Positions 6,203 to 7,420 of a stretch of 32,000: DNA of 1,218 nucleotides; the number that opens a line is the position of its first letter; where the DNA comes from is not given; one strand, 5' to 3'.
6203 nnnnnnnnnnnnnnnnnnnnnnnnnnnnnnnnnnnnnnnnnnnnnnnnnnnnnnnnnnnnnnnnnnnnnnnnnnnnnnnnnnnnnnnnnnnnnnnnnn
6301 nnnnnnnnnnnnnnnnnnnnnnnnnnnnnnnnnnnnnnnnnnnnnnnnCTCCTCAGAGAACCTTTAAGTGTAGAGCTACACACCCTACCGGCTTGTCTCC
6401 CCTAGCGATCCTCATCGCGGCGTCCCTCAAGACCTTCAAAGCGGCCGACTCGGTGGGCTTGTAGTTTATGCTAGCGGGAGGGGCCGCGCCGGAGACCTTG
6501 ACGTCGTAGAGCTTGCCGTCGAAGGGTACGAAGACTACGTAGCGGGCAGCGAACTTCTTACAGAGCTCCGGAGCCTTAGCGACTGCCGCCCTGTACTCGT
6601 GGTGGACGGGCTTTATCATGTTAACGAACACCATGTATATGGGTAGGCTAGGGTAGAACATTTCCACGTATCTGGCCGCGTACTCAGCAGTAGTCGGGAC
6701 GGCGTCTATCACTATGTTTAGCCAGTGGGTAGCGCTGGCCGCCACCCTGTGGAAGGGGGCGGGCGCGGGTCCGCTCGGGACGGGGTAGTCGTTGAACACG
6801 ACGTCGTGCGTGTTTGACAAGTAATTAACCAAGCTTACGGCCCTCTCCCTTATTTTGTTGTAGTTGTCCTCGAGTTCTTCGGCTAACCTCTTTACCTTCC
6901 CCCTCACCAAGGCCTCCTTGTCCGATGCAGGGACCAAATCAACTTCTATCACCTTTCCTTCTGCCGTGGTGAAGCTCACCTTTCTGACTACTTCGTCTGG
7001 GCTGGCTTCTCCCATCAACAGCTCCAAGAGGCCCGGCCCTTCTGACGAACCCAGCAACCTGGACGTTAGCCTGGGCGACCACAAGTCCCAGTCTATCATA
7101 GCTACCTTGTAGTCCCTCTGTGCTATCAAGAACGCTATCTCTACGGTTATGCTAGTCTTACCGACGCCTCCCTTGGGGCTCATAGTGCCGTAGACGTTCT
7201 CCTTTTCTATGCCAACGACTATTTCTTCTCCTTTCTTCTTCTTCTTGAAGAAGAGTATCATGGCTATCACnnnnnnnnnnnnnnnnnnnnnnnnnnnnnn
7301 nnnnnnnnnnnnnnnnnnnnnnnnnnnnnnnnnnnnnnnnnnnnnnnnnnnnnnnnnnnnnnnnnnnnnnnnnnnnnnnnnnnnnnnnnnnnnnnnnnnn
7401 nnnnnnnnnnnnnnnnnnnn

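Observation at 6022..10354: Divergent seven-gene locus: ParA/MinD-type ATPase with a family of small paralogous (PATAN/DUF4388-like?) proteins and coiled-coil partners, no assigned function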

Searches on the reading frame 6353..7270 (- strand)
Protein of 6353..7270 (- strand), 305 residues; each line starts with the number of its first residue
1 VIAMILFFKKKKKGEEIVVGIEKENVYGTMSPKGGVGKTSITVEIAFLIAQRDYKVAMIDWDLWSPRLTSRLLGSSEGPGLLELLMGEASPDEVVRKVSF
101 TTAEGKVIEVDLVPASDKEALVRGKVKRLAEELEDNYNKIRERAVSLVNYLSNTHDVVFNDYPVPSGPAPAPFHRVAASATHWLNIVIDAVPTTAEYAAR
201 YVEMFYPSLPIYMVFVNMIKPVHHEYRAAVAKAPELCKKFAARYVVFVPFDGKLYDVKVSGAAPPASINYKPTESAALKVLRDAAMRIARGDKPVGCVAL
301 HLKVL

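Call 5: search_protein_families(library=pfam, max_evalue=1, proteins=[window:6353-7270:-])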
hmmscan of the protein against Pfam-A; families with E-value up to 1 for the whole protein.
window:6353-7270:- (305 aa): 6 families
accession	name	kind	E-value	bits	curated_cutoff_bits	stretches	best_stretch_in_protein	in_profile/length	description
PF01656.29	CbiA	-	7.2e-10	39.3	25.4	1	30-229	4-95/125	CobQ/CobB/MinD/ParA nucleotide binding domain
PF10609.15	ParA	-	7.2e-10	39.1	27.1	1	25-77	4-55/246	NUBPL iron-transfer P-loop NTPase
PF13614.12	AAA_31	-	4.9e-07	30.3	27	1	32-125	9-103/177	AAA domain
PF02374.21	ArsA_ATPase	-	0.0044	16.7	24.3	1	30-61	6-37/305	Anion-transporting ATPase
PF09140.17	MipZ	-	0.041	13.6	20.7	1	33-63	9-39/262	ATPase MipZ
PF03796.21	DnaB_C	-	0.056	13.3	27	1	30-97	24-92/255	DnaB-like helicase C terminal domain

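Call 6: search_protein_families(library=ncbifam, max_evalue=1, proteins=[window:6353-7270:-])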
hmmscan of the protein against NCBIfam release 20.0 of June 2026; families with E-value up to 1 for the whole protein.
window:6353-7270:- (305 aa): 25 families
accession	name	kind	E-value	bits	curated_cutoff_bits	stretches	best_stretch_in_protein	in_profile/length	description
NF047398.1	AAA_KGGVGR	domain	6.8e-13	49.4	90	1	30-161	8-148/190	KGGVGR-motif variant AAA ATPase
NF041136.1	MrpORP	equivalog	1.6e-08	34.2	450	1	25-73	6-53/365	iron-sulfur cluster carrier protein MrpORP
TIGR01007.1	eps_fam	subfamily_domain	4.8e-07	29.5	108.05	1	30-140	23-131/204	polysaccharide biosynthesis tyrosine autokinase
TIGR03029.1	EpsG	equivalog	1.7e-06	27.4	313.8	1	23-139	102-215/274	chain length determinant protein tyrosine kinase EpsG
NF007350.0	PRK09841.1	equivalog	1.7e-06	26.5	1248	1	33-139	540-643/726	tyrosine-protein kinase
TIGR01968.1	minD_bact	equivalog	2e-06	27.4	212.9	1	30-94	7-72/261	septum site-determining protein MinD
TIGR01005.1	eps_transp_fam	subfamily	2.2e-06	26.2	411.7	1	19-97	542-618/754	exopolysaccharide transport protein family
NF041546.1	ParA_partition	equivalog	2.7e-06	27.1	180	1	29-62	4-37/203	ParA family partition ATPase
NF008568.0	PRK11519.1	equivalog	3.3e-06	25.6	1068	1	31-138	533-637/720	tyrosine-protein kinase Wzc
NF008669.0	PRK11670.1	equivalog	4.1e-06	25.9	348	1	15-76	100-158/369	iron-sulfur cluster carrier protein ApbC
TIGR01969.1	minD_arch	subfamily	1.8e-05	24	201.75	1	30-134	6-103/251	cell division ATPase MinD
TIGR03018.1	pepcterm_TyrKin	hypoth_equivalog_domain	1.9e-05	24.1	230.65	1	25-137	36-147/207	XrtA-associated tyrosine autokinase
TIGR03371.1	cellulose_yhjQ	equivalog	0.00076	19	157.85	1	30-62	7-39/246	cellulose biosynthesis protein BcsQ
TIGR03815.1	CpaE_hom_Actino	equivalog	0.0021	17.3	154.45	1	27-202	114-266/340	septum site-determining protein Ssd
NF008079.0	PRK10818.1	equivalog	0.0027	17.1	508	1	30-68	8-46/270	septum site-determining protein MinD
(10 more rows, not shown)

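Call 7: search_solved_structures(query=window:6353-7270:-, max_evalue=0.01)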
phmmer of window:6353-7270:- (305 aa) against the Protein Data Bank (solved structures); distinct sequences matched with E-value up to 0.01: 15.
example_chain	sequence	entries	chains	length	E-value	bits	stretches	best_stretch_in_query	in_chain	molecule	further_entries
6z0p_A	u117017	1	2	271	4.3e-06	29.7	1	24-137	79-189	BceF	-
3cio_A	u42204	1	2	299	7.4e-05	25.6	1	34-140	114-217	Tyrosine-protein kinase etk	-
6g2g_A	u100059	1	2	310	9.7e-05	25.3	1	27-71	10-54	Cytosolic Fe-S cluster assembly factor CFD1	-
1g3q_A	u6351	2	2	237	0.0002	24.3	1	28-102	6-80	CELL DIVISION INHIBITOR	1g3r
8zkc_A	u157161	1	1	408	0.00027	23.8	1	17-75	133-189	Iron-sulfur cluster carrier protein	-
3kb1_A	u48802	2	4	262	0.00039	23.3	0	27-78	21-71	Nucleotide-binding protein | Iron-sulfur cluster carrier protein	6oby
1hyq_A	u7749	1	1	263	0.00078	22.3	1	30-95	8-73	CELL DIVISION INHIBITOR (MIND-1)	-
3la6_A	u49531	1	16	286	0.0011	21.8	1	32-139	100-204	Tyrosine-protein kinase wzc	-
4jlv_A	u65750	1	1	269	0.0013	21.6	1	30-136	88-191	C-terminal fragment of Membrane protein CapA1, Putative uncharacterized protein capB1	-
1ion_A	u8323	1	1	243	0.0053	19.6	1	28-101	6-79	PROBABLE CELL DIVISION INHIBITOR MIND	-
6u1q_A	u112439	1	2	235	0.0056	19.5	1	31-140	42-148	VpsO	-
4v03_A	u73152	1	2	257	0.0062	19.3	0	30-75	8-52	SITE-DETERMINING PROTEIN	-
3vx3_A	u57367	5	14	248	0.0065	19.3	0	26-63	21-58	ATPase involved in chromosome partitioning, ParA/MinD family, Mrp homolog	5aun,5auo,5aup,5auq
9xgv_A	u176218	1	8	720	0.007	19.2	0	32-138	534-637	Tyrosine-protein kinase wzc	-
9r62_I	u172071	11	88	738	0.0073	19.1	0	32-138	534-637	Tyrosine-protein kinase wzc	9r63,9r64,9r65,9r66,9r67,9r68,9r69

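Call 10: find_homologous_proteins(query=window:6353-7270:-, max_evalue=0.001)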
Query window:6353-7270:- (305 aa): 20 proteins with E <= 0.001 among 4422 candidates.
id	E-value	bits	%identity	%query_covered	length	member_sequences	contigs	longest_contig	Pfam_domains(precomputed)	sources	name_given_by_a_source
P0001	5.9e-187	638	93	99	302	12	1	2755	PF10609.16,PF01656.30,PF13614.13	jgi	-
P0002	7.3e-175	598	85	100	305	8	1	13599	PF10609.16,PF01656.30,PF13614.13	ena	-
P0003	3.0e-166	570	83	99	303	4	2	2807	PF10609.16,PF01656.30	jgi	jgi:MinD-like ATPase involved in chromosome partitioning or flagellar assembly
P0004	2.4e-159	548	78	99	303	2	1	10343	PF10609.16,PF01656.30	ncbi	-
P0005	2.3e-144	498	69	99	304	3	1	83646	PF10609.16,PF01656.30,PF13614.13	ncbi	-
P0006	2.4e-78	282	79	51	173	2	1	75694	PF10609.16,PF01656.30,PF13614.13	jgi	-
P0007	9.3e-70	254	41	98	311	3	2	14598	PF10609.16,PF01656.30,PF13614.13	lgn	-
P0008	1.9e-47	180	36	89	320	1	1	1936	PF10609.16,PF01656.30,PF13614.13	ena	-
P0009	2.2e-47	180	38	90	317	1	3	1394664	PF01656.30,PF13614.13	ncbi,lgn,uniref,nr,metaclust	ncbi:hypothetical protein EYM_02425 [Ignicoccus islandicus DSM 13165]|uniref:CobQ/CobB/MinD/ParA nuc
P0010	2.1e-46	177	36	91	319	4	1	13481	PF10609.16,PF01656.30,PF13614.13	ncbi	-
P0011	3.6e-46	176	36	90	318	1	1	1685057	PF10609.16,PF01656.30,PF13614.13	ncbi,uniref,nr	ncbi:hypothetical protein IPA_04640 [Ignicoccus pacificus DSM 13166]|uniref:CobQ/CobB/MinD/ParA nucl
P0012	4.0e-46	176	36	89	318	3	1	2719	PF10609.16,PF01656.30,PF13614.13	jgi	jgi:cellulose biosynthesis protein BcsQ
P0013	5.7e-46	175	36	90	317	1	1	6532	PF10609.16,PF01656.30,PF13614.13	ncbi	-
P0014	5.8e-46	175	35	91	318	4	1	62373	PF10609.16,PF01656.30,PF13614.13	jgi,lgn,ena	-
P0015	1.1e-44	171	36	90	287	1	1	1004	PF10609.16,PF01656.30,PF13614.13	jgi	jgi:MinD-like ATPase involved in chromosome partitioning or flagellar assembly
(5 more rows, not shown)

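Call 12: find_related_loci(query=A1, collection=genome_contigs, flank=10000)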
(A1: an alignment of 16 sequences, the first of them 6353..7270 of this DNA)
Query A1 (305 aa) in genome_contigs; peptide patterns used: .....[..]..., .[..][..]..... (x = any residue, [..] = any of these).
600 stretches matched a pattern (row limit reached: there are more); 175 encode a relative of the query (tblastn E <= 1e-3); the best 80 are kept; 80 distinct loci.
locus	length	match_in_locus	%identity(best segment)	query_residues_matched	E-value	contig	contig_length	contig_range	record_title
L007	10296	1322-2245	34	5-302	1e-50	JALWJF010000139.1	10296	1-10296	MAG: Desulfurococcales archaeon isolate M17_metabat1_scaf2bin.034 M17_NODE_7162_length_10296_cov_1.922313, whole genome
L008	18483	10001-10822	36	25-294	1e-47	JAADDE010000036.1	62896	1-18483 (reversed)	MAG: Thermoproteota archaeon isolate L_MaxBin.089 contig-127_189, whole genome shotgun sequence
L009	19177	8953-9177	37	26-100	2e-8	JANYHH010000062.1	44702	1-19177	MAG: Deinococcales bacterium isolate GL140_1_metabinner_31 GL140_1_k141_118099, whole genome shotgun sequence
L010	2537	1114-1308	42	31-95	4e-8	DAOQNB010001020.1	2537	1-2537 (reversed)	MAG TPA_asm: Acidobacteriota bacterium isolate AMR_MDS_0507 NODE_31609_length_2537_cov_7.049557, whole genome shotgun se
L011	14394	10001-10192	37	24-87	2e-7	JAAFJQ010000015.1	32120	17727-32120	MAG: Deinococcales bacterium isolate bin20.maxbin.b16b17b19.023 WN_Deinococcales_2_scaffold_15, whole genome shotgun seq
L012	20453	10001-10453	29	22-163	3e-7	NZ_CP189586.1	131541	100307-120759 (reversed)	Pseudarthrobacter sp. P1 plasmid unnamed2, complete sequence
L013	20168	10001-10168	43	30-85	1e-6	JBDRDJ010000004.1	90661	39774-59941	MAG: Candidatus Omnitrophota bacterium isolate MEGAHIT-group-1.241 k141_9779397, whole genome shotgun sequence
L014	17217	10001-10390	26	26-152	3e-6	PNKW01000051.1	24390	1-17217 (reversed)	MAG: Erythrobacter sp. isolate PB2.004 PB2_1001119_24390, whole genome shotgun sequence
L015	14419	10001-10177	39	26-84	3e-6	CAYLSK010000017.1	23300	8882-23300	MAG TPA_asm: uncultured Anaerolineaceae bacterium isolate SRP119689_co1_178 genome assembly, contig: NODE_2855_length_23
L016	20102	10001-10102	53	31-64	4e-6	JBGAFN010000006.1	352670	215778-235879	MAG: Marmoricola sp. isolate MAG_AAO_H125.60 AAOH125-60_opera_contig_131, whole genome shotgun sequence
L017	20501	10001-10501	26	26-203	5e-6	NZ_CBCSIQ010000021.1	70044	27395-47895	Kerstersia similis strain CIP111651T isolate CIP111651T NODE_0021, whole genome shotgun sequence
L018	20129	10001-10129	40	24-66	5e-6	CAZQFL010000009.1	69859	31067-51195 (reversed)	MAG TPA_asm: uncultured Desulfurococcaceae archaeon isolate SRP141559_co1_156 genome assembly, contig: NODE_79_length_69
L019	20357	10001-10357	31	23-140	7e-6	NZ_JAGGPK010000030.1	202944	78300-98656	Arthrobacter sp. ISL-30 ISL30_31, whole genome shotgun sequence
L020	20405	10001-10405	28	7-140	1e-5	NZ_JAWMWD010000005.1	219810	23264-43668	Arthrobacter globiformis strain CNM05 scaffold5_cov0_pilon_pilon_pilon, whole genome shotgun sequence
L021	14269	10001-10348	31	26-140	7e-6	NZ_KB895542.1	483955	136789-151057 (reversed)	Arthrobacter sp. 131MFCol6.1 C566DRAFT_scaffold00002.2, whole genome shotgun sequence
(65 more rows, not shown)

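Call 14: find_encoding_contigs(protein=P0009, flank=8000, max_places=1)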
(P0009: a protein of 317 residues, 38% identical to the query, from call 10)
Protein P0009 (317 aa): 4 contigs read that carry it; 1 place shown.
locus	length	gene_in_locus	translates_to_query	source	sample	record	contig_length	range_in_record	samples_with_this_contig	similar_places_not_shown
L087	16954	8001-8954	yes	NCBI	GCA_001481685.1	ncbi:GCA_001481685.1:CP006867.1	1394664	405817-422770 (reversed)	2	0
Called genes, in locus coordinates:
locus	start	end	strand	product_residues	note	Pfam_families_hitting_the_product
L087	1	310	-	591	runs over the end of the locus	PF02874:ATP-synt_ab_N, PF16886:ATP-synt_ab_Xtn, PF00006:ATP-synt_ab, PF22919:ATP-synt_VA_C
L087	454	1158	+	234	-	PF01987:AIM24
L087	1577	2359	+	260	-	-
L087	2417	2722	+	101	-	PF02641:DUF190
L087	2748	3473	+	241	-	-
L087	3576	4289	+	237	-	PF13481:AAA_25 (faint), PF00005:ABC_tran, PF02463:SMC_N (faint), PF13304:AAA_21 (faint)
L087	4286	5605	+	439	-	PF19295:SufBD_N, PF01458:SUFBD_core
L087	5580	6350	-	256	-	-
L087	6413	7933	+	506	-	PF00437:T2SSE (weak), PF20720:nSTAND3 (weak), PF27298:PINA_C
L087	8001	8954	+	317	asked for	PF01656:CbiA, PF13614:AAA_31 (weak)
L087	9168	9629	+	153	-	PF00582:Usp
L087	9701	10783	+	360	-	PF04055:Radical_SAM, PF13353:Fer4_12 (weak)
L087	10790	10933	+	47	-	-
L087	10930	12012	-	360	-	PF01008:IF-2B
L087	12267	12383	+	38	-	-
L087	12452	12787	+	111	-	-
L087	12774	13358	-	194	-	PF00011:HSP20, PF04969:CS (weak), PF17886:ArsA_HSP20 (weak)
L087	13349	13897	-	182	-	PF00440:TetR_N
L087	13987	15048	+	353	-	PF01118:Semialdhyde_dh, PF22698:Semialdhyde_dhC_1, PF02774:Semialdhyde_dhC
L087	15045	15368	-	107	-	-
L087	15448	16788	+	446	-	PF00535:Glycos_transf_2, PF13641:Glyco_tranf_2_3, PF13632:Glyco_trans_2_3 (weak)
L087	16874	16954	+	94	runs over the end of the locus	-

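Call 15: find_encoding_contigs(protein=P0007, flank=8000, max_places=2)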
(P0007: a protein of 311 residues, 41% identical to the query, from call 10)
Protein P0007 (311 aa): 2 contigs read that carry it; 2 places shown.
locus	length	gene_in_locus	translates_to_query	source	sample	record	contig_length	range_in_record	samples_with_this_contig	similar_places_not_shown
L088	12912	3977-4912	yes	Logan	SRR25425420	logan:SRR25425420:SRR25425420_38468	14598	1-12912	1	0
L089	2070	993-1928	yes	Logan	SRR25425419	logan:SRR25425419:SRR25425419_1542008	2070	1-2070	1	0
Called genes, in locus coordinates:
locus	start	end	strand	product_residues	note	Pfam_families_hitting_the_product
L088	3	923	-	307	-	?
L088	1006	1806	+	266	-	PF00583:Acetyltransf_1, PF13673:Acetyltransf_10, PF08445:FR47, PF12746:GNAT_acetyltran (weak), PF13508:Acetyltransf_7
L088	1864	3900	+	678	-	-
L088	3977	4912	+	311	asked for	PF01656:CbiA, PF10609:ParA (faint), PF13614:AAA_31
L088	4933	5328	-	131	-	-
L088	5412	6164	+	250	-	-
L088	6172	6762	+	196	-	-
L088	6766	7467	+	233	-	-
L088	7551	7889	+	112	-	PF04930:FUN14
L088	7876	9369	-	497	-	-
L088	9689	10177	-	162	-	PF22769:DCD, PF00692:dUTPase (weak)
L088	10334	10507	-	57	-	PF01402:RHH_1, PF12651:RHH_3 (weak)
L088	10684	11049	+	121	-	-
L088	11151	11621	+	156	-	-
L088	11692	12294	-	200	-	PF00149:Metallophos, PF12850:Metallophos_2, PF14582:Metallophos_3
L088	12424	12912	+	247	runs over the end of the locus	PF07514:TraI_2 (weak), PF01966:HD (weak)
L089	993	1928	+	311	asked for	PF01656:CbiA, PF10609:ParA (faint), PF13614:AAA_31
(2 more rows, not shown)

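Call 18: find_encoding_contigs(protein=P0005, flank=8000, max_places=1)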
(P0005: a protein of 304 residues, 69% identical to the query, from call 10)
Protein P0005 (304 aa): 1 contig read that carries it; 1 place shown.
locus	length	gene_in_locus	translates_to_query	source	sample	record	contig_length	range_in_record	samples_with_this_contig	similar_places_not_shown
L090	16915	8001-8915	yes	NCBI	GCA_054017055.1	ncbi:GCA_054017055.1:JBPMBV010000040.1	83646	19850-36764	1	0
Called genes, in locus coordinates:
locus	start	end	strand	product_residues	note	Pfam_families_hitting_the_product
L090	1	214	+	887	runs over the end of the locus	PF04997:RNA_pol_Rpb1_1, PF00623:RNA_pol_Rpb1_2, PF04983:RNA_pol_Rpb1_3, PF05000:RNA_pol_Rpb1_4, PF04998:RNA_pol_Rpb1_5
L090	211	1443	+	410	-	PF04998:RNA_pol_Rpb1_5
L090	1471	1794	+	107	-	PF01248:Ribosomal_L7Ae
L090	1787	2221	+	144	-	PF00013:KH_1 (faint), PF07650:KH_2, PF13083:KH_KhpA-B (faint), PF07650:KH_2 (weak), PF26594:KH_NusA_2nd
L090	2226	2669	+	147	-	PF00164:Ribosom_S12_S23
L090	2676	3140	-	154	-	PF02577:BFN_dom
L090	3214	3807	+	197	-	PF00177:Ribosomal_S7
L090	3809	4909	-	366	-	PF00005:ABC_tran, PF02463:SMC_N (faint), PF13304:AAA_21 (faint), PF13401:AAA_22 (faint), PF08352:oligo_HPY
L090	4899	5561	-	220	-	-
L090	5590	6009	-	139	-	-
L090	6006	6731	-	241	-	-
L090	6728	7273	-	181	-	-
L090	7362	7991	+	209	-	-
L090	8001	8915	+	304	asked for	PF01656:CbiA, PF10609:ParA, PF13614:AAA_31 (weak)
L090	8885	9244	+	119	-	-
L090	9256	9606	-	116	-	-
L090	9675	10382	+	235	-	-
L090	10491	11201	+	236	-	PF00005:ABC_tran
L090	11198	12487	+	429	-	PF19295:SufBD_N, PF01458:SUFBD_core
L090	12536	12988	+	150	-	PF01325:Fe_dep_repress, PF02742:Fe_dep_repr_C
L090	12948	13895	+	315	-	-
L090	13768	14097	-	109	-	-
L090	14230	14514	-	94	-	PF00011:HSP20 (weak)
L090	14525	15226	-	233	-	PF09754:PAC2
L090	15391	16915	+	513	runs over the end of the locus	PF24807:WD40_CDC20-Fz (faint), PF23414:Beta-prop_EML_2 (faint), PF25174:Beta-prop_THOC3 (faint), PF00400:WD40 (faint), PF12894:ANAPC4_WD40 (faint), PF23775:Beta-prop_RIG_2nd (faint), PF23381:Beta-prop_IFT122_1st (weak)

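Call 19: find_encoding_contigs(protein=P0004, flank=8000, max_places=1)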
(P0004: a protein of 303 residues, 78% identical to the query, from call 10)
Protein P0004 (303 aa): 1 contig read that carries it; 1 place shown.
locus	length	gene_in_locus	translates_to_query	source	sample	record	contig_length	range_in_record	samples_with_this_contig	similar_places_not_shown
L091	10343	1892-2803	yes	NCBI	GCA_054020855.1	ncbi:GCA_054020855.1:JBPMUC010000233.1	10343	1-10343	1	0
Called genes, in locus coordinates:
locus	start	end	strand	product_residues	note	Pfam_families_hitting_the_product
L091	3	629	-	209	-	?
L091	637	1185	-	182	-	-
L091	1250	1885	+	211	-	-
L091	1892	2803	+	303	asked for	PF01656:CbiA (weak), PF10609:ParA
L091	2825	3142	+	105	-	-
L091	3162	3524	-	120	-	-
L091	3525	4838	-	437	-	PF00883:Peptidase_M17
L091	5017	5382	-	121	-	PF25937:DUF7980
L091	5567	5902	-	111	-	-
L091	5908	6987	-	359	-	PF09376:NurA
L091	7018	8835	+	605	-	PF01935:DUF87, PF05872:HerA_C (weak)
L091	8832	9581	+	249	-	-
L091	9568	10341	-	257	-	?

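Call 20: find_encoding_contigs(protein=P0002, flank=8000, max_places=1)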
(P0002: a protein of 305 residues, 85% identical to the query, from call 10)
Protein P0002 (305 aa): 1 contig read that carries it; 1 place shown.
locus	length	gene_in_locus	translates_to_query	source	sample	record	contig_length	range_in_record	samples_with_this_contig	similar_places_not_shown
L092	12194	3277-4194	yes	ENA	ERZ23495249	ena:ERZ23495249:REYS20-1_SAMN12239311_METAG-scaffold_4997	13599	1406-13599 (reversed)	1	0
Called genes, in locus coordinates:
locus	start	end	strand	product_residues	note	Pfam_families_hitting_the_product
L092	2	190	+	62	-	?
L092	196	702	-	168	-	-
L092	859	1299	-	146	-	-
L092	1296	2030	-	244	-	-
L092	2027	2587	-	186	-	-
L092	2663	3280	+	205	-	-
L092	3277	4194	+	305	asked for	PF01656:CbiA, PF10609:ParA, PF13614:AAA_31 (weak)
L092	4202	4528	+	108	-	-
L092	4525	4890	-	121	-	-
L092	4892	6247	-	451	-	PF00883:Peptidase_M17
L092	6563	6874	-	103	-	-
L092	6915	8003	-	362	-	PF09376:NurA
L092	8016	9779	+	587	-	PF01935:DUF87, PF05872:HerA_C (faint)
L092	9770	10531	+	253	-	-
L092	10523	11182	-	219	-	PF00696:AA_kinase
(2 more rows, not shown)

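Call 81: search_protein_families(library=padloc, max_evalue=0.01, proteins=[window:6353-7270:-])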
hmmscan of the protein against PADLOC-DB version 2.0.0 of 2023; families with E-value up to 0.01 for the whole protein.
window:6353-7270:- (305 aa): 2 families
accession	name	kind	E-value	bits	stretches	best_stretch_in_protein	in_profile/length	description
PDLC04559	PDC-M28B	-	7.4e-07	26.6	1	30-86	134-192/438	-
PDLC04560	PDC-M28B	-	0.0062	13.9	0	32-89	22-81/327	-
